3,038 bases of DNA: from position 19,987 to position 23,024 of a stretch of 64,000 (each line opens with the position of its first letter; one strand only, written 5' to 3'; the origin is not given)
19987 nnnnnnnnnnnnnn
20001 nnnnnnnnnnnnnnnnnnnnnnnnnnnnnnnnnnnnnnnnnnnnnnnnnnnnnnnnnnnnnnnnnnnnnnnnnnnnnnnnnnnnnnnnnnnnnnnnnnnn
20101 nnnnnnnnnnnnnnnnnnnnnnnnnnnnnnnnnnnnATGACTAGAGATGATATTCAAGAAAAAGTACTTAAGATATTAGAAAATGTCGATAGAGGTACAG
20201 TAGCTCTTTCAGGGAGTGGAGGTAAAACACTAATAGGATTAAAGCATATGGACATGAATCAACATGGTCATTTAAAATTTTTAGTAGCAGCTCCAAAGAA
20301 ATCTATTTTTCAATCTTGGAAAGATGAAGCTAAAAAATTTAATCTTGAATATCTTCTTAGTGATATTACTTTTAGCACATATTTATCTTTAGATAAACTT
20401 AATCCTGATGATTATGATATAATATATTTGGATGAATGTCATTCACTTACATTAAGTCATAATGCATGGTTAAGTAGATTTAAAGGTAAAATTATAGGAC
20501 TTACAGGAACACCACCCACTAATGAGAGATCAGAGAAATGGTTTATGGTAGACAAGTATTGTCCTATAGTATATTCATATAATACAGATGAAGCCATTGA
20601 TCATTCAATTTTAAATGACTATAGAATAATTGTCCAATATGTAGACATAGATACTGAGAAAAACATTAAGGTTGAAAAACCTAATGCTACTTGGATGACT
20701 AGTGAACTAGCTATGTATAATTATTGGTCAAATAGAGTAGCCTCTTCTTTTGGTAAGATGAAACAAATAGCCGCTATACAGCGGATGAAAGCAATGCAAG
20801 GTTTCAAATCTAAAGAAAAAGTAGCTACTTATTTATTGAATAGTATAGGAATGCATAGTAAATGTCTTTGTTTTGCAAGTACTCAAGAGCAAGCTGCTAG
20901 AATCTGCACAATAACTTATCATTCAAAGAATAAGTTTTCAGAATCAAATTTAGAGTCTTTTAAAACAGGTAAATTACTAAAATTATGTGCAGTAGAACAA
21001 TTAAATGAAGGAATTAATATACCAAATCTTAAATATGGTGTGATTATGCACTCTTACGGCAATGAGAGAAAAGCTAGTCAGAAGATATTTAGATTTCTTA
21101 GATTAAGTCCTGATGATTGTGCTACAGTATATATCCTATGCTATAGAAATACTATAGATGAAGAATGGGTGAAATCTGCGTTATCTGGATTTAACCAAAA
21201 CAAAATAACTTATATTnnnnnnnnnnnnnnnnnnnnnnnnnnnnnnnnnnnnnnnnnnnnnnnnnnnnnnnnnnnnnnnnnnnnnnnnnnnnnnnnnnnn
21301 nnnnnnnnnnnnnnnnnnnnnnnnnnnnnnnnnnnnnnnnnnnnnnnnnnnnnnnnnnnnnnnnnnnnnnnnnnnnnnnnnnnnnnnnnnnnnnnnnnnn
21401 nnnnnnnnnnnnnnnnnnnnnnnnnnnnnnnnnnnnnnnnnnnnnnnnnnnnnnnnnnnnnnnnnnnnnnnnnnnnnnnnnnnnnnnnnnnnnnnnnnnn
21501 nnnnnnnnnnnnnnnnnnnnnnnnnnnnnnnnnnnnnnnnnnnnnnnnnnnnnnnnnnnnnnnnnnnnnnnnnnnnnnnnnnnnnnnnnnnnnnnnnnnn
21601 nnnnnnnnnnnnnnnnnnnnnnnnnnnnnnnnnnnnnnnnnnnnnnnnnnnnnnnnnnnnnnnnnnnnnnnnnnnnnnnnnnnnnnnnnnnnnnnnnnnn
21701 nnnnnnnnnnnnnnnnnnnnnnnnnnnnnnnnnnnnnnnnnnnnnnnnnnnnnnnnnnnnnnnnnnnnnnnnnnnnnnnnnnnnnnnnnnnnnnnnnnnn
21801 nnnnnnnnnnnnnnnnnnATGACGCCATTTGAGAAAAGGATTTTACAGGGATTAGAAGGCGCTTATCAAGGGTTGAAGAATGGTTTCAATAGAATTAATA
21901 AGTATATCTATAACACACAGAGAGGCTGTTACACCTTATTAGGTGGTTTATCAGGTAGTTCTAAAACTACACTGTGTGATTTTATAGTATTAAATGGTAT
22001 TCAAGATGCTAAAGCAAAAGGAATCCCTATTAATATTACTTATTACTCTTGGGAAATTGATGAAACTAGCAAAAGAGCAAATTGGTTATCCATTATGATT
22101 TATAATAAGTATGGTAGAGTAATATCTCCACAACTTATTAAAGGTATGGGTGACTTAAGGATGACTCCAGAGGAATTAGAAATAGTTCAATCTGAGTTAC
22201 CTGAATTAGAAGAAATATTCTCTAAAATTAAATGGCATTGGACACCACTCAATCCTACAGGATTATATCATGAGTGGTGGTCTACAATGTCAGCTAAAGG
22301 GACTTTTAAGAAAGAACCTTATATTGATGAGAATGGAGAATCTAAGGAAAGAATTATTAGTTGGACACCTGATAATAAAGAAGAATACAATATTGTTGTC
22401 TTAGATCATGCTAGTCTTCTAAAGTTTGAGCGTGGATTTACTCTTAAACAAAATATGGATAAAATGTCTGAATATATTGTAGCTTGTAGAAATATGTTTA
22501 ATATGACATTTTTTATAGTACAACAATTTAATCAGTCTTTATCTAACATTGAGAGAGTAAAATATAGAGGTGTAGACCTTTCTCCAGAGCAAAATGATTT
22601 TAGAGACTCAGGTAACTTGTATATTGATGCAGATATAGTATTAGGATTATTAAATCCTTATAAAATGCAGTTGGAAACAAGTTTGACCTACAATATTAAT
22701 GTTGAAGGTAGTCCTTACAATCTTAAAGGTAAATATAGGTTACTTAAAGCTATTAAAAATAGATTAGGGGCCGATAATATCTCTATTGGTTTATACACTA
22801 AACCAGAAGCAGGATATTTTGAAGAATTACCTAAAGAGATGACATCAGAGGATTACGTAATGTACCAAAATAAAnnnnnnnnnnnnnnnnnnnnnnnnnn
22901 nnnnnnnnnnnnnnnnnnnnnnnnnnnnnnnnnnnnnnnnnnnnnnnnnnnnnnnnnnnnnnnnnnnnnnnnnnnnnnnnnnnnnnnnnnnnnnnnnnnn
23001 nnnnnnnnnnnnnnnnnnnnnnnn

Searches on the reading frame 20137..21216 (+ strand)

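Call 20: search_protein_families(library=phrogs, proteins=[window:20137-21216:+], max_evalue=0.01)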
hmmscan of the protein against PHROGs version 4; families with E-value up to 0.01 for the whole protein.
window:20137-21216:+ (360 aa): 4 families
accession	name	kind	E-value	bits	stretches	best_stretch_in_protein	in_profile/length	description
phrog_16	-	DNA, RNA and nucleotide metabolism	6.1e-30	105.1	1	7-336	277-598/986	DNA helicase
phrog_62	-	DNA, RNA and nucleotide metabolism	3.7e-06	25.7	1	7-129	701-852/1881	DNA helicase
phrog_2488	-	DNA, RNA and nucleotide metabolism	0.00019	21.3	0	71-153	157-235/579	DNA helicase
phrog_9690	-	DNA, RNA and nucleotide metabolism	0.0043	17.1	1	223-332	155-266/306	DNA helicase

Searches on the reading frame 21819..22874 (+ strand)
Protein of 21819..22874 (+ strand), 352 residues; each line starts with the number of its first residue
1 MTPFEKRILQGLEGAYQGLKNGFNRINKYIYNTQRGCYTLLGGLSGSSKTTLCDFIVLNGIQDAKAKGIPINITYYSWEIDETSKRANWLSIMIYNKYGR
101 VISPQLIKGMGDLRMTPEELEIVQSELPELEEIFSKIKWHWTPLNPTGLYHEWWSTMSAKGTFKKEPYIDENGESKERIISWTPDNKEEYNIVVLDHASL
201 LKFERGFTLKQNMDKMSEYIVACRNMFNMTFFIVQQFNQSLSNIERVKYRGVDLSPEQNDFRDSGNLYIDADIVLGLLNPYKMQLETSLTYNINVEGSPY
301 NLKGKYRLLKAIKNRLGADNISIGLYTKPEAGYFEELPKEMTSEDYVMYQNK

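Call 20: search_protein_families(library=phrogs, proteins=[window:21819-22874:+], max_evalue=0.01)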
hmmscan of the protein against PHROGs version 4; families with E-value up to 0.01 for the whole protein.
window:21819-22874:+ (352 aa): 3 families
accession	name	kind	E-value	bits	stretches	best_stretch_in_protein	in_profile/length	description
phrog_15558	-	unknown function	2.5e-23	83.9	1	145-285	207-347/403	-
phrog_19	-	DNA, RNA and nucleotide metabolism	9.5e-08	32.3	1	188-342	456-586/621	DnaB-like replicative helicase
phrog_239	-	DNA, RNA and nucleotide metabolism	0.002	18.1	0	17-63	339-385/801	DNA primase/helicase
